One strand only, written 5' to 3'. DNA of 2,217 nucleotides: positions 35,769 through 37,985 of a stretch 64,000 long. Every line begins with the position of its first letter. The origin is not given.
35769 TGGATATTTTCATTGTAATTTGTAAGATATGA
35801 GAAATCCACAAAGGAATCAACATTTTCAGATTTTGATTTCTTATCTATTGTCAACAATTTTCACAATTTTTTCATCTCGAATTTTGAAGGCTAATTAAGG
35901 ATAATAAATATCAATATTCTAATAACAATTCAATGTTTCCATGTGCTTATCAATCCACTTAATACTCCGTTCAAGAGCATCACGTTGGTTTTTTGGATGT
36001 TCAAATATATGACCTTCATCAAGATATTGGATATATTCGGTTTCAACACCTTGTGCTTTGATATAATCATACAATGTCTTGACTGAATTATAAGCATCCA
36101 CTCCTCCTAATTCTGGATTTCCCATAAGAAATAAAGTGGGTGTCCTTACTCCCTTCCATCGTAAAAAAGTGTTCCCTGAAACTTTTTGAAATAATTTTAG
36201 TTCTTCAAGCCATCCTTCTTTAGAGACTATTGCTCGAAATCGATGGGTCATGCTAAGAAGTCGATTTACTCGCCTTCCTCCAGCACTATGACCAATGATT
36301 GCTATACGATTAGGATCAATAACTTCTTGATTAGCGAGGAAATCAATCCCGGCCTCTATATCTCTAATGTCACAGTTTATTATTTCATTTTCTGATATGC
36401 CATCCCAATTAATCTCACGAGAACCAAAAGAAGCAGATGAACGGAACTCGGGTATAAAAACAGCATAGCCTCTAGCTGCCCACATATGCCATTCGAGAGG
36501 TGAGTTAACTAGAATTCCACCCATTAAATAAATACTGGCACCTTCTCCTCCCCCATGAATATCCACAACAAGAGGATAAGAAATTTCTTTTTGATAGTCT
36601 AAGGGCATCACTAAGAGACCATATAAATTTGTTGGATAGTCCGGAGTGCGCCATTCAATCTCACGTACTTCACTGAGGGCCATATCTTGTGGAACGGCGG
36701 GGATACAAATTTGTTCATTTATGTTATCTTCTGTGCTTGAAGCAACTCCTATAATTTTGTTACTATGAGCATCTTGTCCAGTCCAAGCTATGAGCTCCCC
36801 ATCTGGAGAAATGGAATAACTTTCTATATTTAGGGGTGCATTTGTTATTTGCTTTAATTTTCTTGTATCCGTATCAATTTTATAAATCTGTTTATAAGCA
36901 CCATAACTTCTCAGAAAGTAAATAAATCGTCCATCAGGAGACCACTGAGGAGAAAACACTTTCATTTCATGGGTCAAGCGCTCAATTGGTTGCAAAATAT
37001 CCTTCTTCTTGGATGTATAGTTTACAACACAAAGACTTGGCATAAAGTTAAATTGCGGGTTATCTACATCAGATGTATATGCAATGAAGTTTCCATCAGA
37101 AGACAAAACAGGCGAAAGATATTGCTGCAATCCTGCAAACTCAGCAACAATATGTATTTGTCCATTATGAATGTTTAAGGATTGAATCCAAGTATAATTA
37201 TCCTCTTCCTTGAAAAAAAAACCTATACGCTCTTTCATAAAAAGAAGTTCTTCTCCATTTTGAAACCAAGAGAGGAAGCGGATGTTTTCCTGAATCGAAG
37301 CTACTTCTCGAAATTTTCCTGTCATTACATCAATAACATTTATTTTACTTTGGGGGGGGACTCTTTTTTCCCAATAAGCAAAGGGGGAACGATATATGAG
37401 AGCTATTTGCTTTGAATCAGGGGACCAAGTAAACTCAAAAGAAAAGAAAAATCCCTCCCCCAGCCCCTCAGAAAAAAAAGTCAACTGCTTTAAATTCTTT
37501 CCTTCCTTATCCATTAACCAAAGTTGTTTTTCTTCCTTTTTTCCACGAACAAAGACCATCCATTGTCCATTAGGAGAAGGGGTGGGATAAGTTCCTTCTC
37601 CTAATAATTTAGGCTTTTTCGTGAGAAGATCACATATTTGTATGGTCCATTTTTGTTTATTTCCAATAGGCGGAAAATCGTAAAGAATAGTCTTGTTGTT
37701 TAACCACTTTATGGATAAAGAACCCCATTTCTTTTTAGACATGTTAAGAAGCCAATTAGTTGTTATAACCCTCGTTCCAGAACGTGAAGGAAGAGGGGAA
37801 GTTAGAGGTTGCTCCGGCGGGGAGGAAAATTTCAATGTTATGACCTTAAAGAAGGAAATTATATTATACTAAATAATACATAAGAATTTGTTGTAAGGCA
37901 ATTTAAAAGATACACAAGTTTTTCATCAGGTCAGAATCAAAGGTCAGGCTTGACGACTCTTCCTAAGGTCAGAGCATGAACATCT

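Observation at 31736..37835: Lasso-peptide-type RiPP operon (S9 peptidase-B-C-D) embedded in core alphaproteobacterial genes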

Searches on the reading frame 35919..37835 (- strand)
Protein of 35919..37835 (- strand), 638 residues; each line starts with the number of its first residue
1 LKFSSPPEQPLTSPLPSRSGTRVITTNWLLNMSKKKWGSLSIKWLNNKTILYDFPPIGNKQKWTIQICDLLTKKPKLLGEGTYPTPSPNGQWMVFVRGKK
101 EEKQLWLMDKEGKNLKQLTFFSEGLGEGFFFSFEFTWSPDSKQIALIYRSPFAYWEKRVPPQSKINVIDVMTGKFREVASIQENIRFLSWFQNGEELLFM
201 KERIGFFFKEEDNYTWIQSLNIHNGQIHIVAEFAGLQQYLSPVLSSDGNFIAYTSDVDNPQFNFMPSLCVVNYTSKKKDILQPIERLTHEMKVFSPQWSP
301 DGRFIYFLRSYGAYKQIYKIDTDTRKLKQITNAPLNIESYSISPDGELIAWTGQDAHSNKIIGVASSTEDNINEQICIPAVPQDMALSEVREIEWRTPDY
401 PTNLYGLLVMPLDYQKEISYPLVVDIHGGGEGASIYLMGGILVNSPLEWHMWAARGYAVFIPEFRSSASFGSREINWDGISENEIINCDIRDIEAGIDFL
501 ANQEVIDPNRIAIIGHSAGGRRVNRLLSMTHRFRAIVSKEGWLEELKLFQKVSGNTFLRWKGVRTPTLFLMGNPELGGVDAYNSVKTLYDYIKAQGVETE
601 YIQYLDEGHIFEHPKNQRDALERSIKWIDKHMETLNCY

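Call 3: search_protein_families(library=pfam, proteins=[window:35919-37835:-], max_evalue=0.01)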
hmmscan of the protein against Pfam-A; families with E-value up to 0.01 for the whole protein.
window:35919-37835:- (638 aa): 10 families
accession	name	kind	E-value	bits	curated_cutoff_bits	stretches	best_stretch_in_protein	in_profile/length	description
PF07676.18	PD40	-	2.8e-21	75.3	20.9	1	79-106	9-37/38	WD40-like Beta Propeller Repeat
PF00326.27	Peptidase_S9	-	4e-19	69.4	22.6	2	448-544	6-100/213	Prolyl oligopeptidase family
PF25174.1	Beta-prop_THOC3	-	5.8e-08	32.5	305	1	245-356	97-193/272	THOC3 beta-propeller domain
PF20434.5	BD-FAE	-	7.9e-06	26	26.8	1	415-521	8-101/215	BD-FAE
PF00930.27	DPPIV_N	-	1.5e-05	24.3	22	0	290-357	239-303/354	Dipeptidyl peptidase IV (DPP IV) N-terminal region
PF01738.24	DLH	-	0.00025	21.2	21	1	453-617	38-194/217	Dienelactone hydrolase family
PF12740.14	PETase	-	0.00068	19.6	28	1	503-633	119-234/263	PET hydrolase-like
PF03403.19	PAF-AH_p_II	-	0.0013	17.8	20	1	493-544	205-256/372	Platelet-activating factor acetylhydrolase, isoform II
PF08840.17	BAAT_C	-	0.0022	18.5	20.9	0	494-541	7-54/210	BAAT / Acyl-CoA thioester hydrolase C terminal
PF12697.13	Abhydrolase_6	-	0.006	17.7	26.3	0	426-521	4-78/217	Alpha/beta hydrolase family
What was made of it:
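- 35919..37835 (-): S9 (prolyl-oligopeptidase family) serine peptidase 'E': N-terminal beta-propeller plus C-terminal alpha/beta hydrolase. Ser517 (GHSAGG) and His609 are invariant; Asp580 is nearly invariant. Pfam PD40 and Peptidase_S9 (call 3).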

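Call 4: search_protein_families(library=ncbifam, proteins=[window:35919-37835:-], max_evalue=0.01)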
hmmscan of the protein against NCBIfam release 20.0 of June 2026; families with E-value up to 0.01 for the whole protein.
window:35919-37835:- (638 aa): 7 families
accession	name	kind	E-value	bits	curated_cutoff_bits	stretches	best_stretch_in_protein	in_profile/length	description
NF033523.0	lasso_peptidase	equivalog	2.7e-32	112.3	400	2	383-538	370-523/638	Atxe2 family lasso peptide isopeptidase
NF053518.1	DipepPtdsDpp5Prph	equivalog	6e-30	104.4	900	2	134-544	199-542/655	dipeptidyl-peptidase Dpp5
TIGR02800.1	propeller_TolB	equivalog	9.4e-18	64.3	343.15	1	94-364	160-395/418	Tol-Pal system beta propeller repeat protein TolB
NF002183.0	PRK01029.1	equivalog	8e-10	38.3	405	1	216-360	258-396/429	Tol-Pal system protein TolB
NF050058.1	e_dPHAscl_type1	hypoth_equivalog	6.1e-07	29.2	150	1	408-539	12-135/276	extracellular catalytic domain type 1 short-chain-length polyhydroxyalkanoate depolymerase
TIGR01840.1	esterase_phb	subfamily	1.2e-05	24.9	107.85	1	420-527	13-113/213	PHB depolymerase family esterase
NF047920.1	lactonase_UilS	equivalog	0.0011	18.8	400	1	487-539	76-128/285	UilS family quorum-quenching N-acyl-homoserine lactonase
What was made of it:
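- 35919..37835 (-): NF033523 Atxe2 isopeptidase scores 112 bits against a cutoff of 400, and Dpp5 scores 104 bits (call 4).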

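Call 31: search_solved_structures(query=window:35919-37742:-, max_evalue=0.001)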
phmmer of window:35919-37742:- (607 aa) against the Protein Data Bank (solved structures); distinct sequences matched with E-value up to 0.001: 41.
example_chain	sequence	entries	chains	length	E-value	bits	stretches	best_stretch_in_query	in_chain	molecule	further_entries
8wt1_A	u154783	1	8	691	1.8e-17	65.9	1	264-514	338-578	S9 family peptidase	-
2d5l_A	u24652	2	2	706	8.9e-13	50.4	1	267-500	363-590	dipeptidyl aminopeptidase IV, putative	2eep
2z3w_A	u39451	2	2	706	9.2e-13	50.4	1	267-500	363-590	Dipeptidyl aminopeptidase IV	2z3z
2dcm_A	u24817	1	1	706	2.3e-12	49.1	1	267-500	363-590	dipeptidyl aminopeptidase IV, putative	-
7ep9_G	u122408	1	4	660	1e-11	46.9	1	373-509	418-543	S9 family peptidase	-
2ojh_A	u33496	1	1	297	6.6e-09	37.7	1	255-325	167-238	Uncharacterized protein Atu1656/AGR_C_3050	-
7mx5_A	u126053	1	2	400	1.3e-07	33.4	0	263-302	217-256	Tol-Pal system protein TolB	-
5l8s_A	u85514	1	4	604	1.3e-07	33.4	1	261-601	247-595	Amino acyl peptidase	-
4r40_A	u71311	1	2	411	4.7e-07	31.5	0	265-323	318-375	Protein TolB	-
4pwz_A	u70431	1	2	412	4.7e-07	31.5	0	265-323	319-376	Protein TolB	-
5yzm_A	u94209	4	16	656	6.3e-07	31.1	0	264-321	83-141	Acyl-peptide hydrolase, putative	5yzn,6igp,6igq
5yzo_A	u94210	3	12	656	1.6e-06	29.7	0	264-321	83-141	Acyl-peptide hydrolase, putative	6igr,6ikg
5yp1_A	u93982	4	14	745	2.6e-06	29.1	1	368-497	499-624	Dipeptidyl aminopeptidase 4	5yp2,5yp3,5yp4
9pjb_A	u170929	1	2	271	9.9e-06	27.2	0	423-513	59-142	MHETase MHT043-5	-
4q1v_A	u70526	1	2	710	2.2e-05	26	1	365-496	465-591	putative dipeptidyl aminopeptidase IV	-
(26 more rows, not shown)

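Call 37: find_related_loci(query=window:35919-37742:-, collection=metagenome_contigs, flank=10000)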
Query window:35919-37742:- (607 aa) in metagenome_contigs; peptide patterns used: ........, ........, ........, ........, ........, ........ (x = any residue, [..] = any of these).
53 stretches matched a pattern; 4 encode a relative of the query (tblastn E <= 1e-3); 4 distinct loci.
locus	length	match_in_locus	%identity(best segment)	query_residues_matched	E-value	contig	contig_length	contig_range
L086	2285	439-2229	54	11-581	0e+0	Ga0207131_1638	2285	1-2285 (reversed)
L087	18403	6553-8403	54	11-601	0e+0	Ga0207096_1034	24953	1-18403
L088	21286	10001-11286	53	1-602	3e-95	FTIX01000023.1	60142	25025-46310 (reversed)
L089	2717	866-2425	27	100-599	9e-53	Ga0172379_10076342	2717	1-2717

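Call 40: search_protein_families(library=pfam, proteins=[L087:12164-12922:-], max_evalue=10)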
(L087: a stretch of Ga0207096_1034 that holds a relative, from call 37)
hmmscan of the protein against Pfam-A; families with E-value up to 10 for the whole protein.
L087:12164-12922:- (252 aa): 1 family
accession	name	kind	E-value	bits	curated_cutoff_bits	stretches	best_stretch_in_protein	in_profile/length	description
PF13471.12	Transglut_core3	-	9.2e-18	64.7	26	1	134-244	2-113/117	Transglutaminase-like superfamily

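Call 48: find_homologous_proteins(query=window:35919-37835:-, max_evalue=0.00001)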
Query window:35919-37835:- (638 aa): 1347 proteins with E <= 0.00001 among 8000 candidates; the best 120 are listed.
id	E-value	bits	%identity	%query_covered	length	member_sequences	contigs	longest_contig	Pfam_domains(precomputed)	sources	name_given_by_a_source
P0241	0.0e+0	1424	100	95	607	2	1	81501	PF00326.28,PF25174.2,PF26549.1,PF00930.28,PF26550.2,PF07676.19,PF20434.6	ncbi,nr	ncbi:MAG: prolyl oligopeptidase family serine peptidase [Alphaproteobacteria bacterium]|nr:prolyl ol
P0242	8.6e-292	987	71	95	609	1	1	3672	PF00326.28,PF25174.2,PF26549.1,PF01738.25,PF26550.2,PF07676.19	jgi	jgi:dipeptidyl aminopeptidase/acylaminoacyl peptidase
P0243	1.3e-245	835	57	98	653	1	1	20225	PF00326.28,PF26549.1,PF26550.2,PF07676.19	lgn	-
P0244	6.0e-245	833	56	98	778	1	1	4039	PF00326.28,PF26549.1,PF26550.2,PF07676.19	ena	-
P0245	2.8e-243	827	56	98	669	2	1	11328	PF00326.28,PF25174.2,PF26549.1,PF26550.2,PF07676.19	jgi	jgi:dipeptidyl aminopeptidase/acylaminoacyl peptidase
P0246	3.0e-243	827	55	99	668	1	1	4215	PF00326.28,PF25174.2,PF26549.1,PF26550.2,PF07676.19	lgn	-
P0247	6.0e-240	816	56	98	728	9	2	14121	PF00326.28,PF25174.2,PF26549.1,PF26550.2,PF07676.19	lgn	-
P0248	8.6e-240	815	55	99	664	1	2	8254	PF00326.28,PF26549.1,PF01738.25,PF26550.2,PF07676.19,PF20434.6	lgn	-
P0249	7.0e-239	812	55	99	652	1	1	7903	PF00326.28,PF25174.2,PF26549.1,PF00930.28,PF26550.2,PF07676.19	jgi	jgi:dipeptidyl aminopeptidase/acylaminoacyl peptidase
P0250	3.5e-238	810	55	99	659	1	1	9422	PF00326.28,PF25174.2,PF26549.1,PF26550.2,PF07676.19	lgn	-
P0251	6.0e-238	809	54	99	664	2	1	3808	PF00326.28,PF25174.2,PF26549.1,PF26550.2,PF07676.19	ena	-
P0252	1.6e-235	801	55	98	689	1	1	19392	PF00326.28,PF25174.2,PF26549.1,PF26550.2,PF07676.19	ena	-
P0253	1.7e-234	798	56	98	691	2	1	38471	PF00326.28,PF25174.2,PF26549.1,PF00930.28,PF26550.2,PF07676.19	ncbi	-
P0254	1.2e-232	792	53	98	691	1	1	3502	PF00326.28,PF12740.15,PF25174.2,PF26549.1,PF00930.28,PF26550.2,PF07676.19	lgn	-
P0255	1.3e-230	785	53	98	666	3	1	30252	PF00326.28,PF25174.2,PF26549.1,PF26550.2,PF07676.19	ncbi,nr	ncbi:MAG: prolyl oligopeptidase family serine peptidase [Alphaproteobacteria bacterium]|nr:prolyl ol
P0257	6.5e-230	783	53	98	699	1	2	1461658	PF00326.28,PF26549.1,PF01738.25,PF26550.2,PF07676.19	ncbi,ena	-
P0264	1.3e-222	759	52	99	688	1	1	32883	PF00326.28,PF26549.1,PF26550.2,PF07676.19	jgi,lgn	-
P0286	8.6e-189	647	48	97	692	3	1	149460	PF00326.28,PF26549.1,PF26550.2,PF07676.19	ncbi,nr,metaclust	ncbi:S9 family peptidase [Legionella drancourtii]|nr:prolyl oligopeptidase family serine peptidase [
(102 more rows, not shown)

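Call 51: find_encoding_contigs(protein=P0257, flank=10000, max_places=1)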
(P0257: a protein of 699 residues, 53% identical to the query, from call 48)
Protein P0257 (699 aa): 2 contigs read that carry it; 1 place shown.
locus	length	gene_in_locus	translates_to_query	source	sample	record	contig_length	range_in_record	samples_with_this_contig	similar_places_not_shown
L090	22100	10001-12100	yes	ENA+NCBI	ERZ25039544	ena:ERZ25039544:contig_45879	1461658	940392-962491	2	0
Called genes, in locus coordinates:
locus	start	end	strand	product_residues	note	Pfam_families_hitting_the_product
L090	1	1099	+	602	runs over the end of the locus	PF12551:PHBC_N, PF07167:PhaC_N, PF00561:Abhydrolase_1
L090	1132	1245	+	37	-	-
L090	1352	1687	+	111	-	PF01588:tRNA_bind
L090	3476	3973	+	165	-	PF04073:tRNA_edit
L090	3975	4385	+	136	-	PF09391:DUF2000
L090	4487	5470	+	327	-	PF00248:Aldo_ket_red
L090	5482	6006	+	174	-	PF19371:DUF5946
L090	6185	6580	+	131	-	PF00589:Phage_integrase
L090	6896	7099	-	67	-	-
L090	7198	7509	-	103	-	PF01135:PCMT (weak), PF08241:Methyltransf_11 (faint), PF13847:Methyltransf_31, PF13649:Methyltransf_25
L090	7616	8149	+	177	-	PF13302:Acetyltransf_3, PF13523:Acetyltransf_8, PF00583:Acetyltransf_1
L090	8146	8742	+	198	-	PF00293:NUDIX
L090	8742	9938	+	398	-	PF00083:Sugar_tr, PF07690:MFS_1, PF13347:MFS_2 (faint)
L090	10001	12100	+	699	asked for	PF26550:Tricorn_2nd (weak), PF07676:PD40 (faint), PF26549:Tricorn_N (weak), PF00326:Peptidase_S9, PF01738:DLH (faint)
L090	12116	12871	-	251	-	PF00583:Acetyltransf_1, PF13673:Acetyltransf_10 (weak), PF13508:Acetyltransf_7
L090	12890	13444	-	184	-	PF00583:Acetyltransf_1, PF13673:Acetyltransf_10 (weak), PF13508:Acetyltransf_7, PF08445:FR47 (weak)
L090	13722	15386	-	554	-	-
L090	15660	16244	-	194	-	PF03352:Adenine_glyco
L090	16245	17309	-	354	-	PF02805:Ada_Zn_binding, PF12833:HTH_18, PF01035:DNA_binding_1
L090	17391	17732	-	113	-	PF07883:Cupin_2 (weak)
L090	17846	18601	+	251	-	PF01427:Peptidase_M15, PF02557:VanY (weak)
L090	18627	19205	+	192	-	PF00300:His_Phos_1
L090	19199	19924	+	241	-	PF05401:NodS, PF03848:TehB, PF07021:MetW (weak), PF13489:Methyltransf_23, PF08241:Methyltransf_11, PF08242:Methyltransf_12, PF13649:Methyltransf_25, PF13847:Methyltransf_31, +2 more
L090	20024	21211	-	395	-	PF00364:Biotin_lipoyl, PF25917:BSH_RND (weak)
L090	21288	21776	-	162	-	PF00583:Acetyltransf_1, PF13673:Acetyltransf_10, PF13508:Acetyltransf_7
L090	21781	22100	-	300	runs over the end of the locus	PF01636:APH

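Call 52: find_encoding_contigs(protein=P0253, flank=10000, max_places=1)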
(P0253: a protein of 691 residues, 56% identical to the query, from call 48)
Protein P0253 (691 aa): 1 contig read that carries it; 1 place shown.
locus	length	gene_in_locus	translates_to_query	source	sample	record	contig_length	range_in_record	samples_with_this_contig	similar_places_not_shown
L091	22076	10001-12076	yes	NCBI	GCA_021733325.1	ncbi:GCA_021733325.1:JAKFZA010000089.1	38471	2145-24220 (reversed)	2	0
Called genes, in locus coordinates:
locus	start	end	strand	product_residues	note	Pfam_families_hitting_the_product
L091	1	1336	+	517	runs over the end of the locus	PF01522:Polysacc_deac_1, PF10096:DUF2334 (faint), PF03403:PAF-AH_p_II (faint), PF07224:Chlorophyllase (weak), PF12146:Hydrolase_4, PF00561:Abhydrolase_1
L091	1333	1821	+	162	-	PF13302:Acetyltransf_3, PF13420:Acetyltransf_4, PF13527:Acetyltransf_9, PF00583:Acetyltransf_1, PF13673:Acetyltransf_10, PF17013:Acetyltransf_15, PF13508:Acetyltransf_7, PF08445:FR47, +1 more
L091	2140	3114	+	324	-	-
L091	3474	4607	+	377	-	PF01409:tRNA-synt_2d, PF03147:FDX-ACB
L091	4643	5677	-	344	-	PF00155:Aminotran_1_2, PF01212:Beta_elim_lyase, PF01041:DegT_DnrJ_EryC1 (faint)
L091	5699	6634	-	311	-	PF22381:Staph_reg_Sar_Rot (weak), PF01047:MarR, PF12802:MarR_2, PF13463:HTH_27, PF13302:Acetyltransf_3 (weak), PF00583:Acetyltransf_1, PF13673:Acetyltransf_10, PF13508:Acetyltransf_7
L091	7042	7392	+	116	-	PF12973:Cupin_7, PF07883:Cupin_2 (weak)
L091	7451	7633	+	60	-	-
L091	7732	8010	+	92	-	PF01636:APH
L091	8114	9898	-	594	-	PF00664:ABC_membrane, PF02463:SMC_N (weak), PF00005:ABC_tran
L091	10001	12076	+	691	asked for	PF00930:DPPIV_N (faint), PF26550:Tricorn_2nd (faint), PF25174:Beta-prop_THOC3 (faint), PF26549:Tricorn_N, PF07676:PD40 (faint), PF00326:Peptidase_S9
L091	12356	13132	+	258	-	PF00106:adh_short, PF08659:KR, PF13561:adh_short_C2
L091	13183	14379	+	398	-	PF00083:Sugar_tr, PF07690:MFS_1, PF13347:MFS_2 (faint)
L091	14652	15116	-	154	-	PF00583:Acetyltransf_1, PF13673:Acetyltransf_10, PF13508:Acetyltransf_7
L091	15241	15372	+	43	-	-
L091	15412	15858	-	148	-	PF08238:Sel1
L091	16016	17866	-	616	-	PF00144:Beta-lactamase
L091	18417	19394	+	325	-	-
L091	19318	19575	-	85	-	-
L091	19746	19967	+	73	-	-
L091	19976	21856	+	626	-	PF13362:Toprim_3 (weak), PF13481:AAA_25, PF08281:Sigma70_r4_2 (faint), PF13412:HTH_24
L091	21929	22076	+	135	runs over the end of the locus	-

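Call 53: find_encoding_contigs(protein=P0286, flank=10000, max_places=1)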
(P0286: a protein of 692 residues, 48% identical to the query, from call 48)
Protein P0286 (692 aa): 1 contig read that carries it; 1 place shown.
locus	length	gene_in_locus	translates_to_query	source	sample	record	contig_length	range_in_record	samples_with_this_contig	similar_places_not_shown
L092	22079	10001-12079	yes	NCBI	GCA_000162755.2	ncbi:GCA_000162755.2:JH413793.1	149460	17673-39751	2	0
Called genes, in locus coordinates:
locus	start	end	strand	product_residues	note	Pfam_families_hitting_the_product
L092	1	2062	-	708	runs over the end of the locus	PF27087:LRR_TMOD-LMOD (weak)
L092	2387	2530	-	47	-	-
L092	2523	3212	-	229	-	PF00589:Phage_integrase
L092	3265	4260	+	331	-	PF13700:DUF4158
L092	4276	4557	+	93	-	-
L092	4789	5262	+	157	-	-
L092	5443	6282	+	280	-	-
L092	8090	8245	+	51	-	-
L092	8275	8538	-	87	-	-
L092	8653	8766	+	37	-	-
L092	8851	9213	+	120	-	PF22747:Zn_ribbon_DUF2089, PF09862:DUF2089, PF22746:SHOCT-like_DUF2089-C (weak)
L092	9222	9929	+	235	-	-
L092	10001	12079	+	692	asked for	PF07676:PD40 (faint), PF26549:Tricorn_N (weak), PF26550:Tricorn_2nd (faint), PF00326:Peptidase_S9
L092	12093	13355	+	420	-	-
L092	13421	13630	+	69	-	-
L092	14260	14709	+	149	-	PF00383:dCMP_cyt_deam_1, PF14437:MafB19-deam, PF14439:Bd3614-deam (faint)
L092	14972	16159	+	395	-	-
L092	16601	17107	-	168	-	-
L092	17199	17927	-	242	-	PF00023:Ank (faint), PF12796:Ank_2 (weak), PF13606:Ank_3 (faint), PF13637:Ank_4 (faint), PF12796:Ank_2 (weak)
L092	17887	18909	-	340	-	PF12796:Ank_2 (weak)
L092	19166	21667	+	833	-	-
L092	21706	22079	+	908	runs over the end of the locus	PF00270:DEAD (weak), PF04851:ResIII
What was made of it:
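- Closest known: Astexin and sphingopyxin type isopeptidase-containing lasso clusters. Different: The peptidase family also occurs away from lasso genes (calls 51-53).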

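Call 54: find_encoding_contigs(protein=P0264, flank=10000, max_places=1)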
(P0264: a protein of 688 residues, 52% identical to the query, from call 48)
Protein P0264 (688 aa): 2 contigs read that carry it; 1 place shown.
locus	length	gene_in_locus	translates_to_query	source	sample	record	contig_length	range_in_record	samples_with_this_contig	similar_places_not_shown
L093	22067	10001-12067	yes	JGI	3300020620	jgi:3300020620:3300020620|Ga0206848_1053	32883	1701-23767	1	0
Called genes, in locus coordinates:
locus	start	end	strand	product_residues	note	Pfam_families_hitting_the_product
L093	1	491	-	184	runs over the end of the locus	-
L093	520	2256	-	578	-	PF00646:F-box (faint), PF12937:F-box-like (weak)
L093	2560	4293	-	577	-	PF02534:T4SS-DNA_transf, PF10412:TrwB_AAD_bind, PF12696:TraG-D_C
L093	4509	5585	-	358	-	-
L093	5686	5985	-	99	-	PF12728:HTH_17 (weak)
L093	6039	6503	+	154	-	PF01381:HTH_3 (weak), PF13443:HTH_26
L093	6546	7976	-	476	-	PF01637:ATPase_2, PF13191:AAA_16 (faint), PF13173:AAA_14, PF13401:AAA_22 (weak)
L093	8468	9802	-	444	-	PF13356:Arm-DNA-bind_3, PF14659:Phage_int_SAM_3 (weak), PF00589:Phage_integrase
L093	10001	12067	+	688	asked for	PF26550:Tricorn_2nd (faint), PF26549:Tricorn_N (faint), PF07676:PD40 (faint), PF00326:Peptidase_S9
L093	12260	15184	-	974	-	-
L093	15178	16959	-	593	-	PF00664:ABC_membrane, PF00005:ABC_tran, PF02463:SMC_N (weak)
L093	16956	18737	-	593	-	PF00733:Asn_synthase (faint)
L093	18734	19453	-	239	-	PF13471:Transglut_core3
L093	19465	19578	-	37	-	-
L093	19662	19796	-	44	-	-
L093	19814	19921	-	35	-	-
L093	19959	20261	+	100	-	-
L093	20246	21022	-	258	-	-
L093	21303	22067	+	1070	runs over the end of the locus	PF00196:GerE, PF13181:TPR_8 (faint), PF00931:NB-ARC (faint), PF13401:AAA_22 (weak), PF13424:TPR_12 (faint)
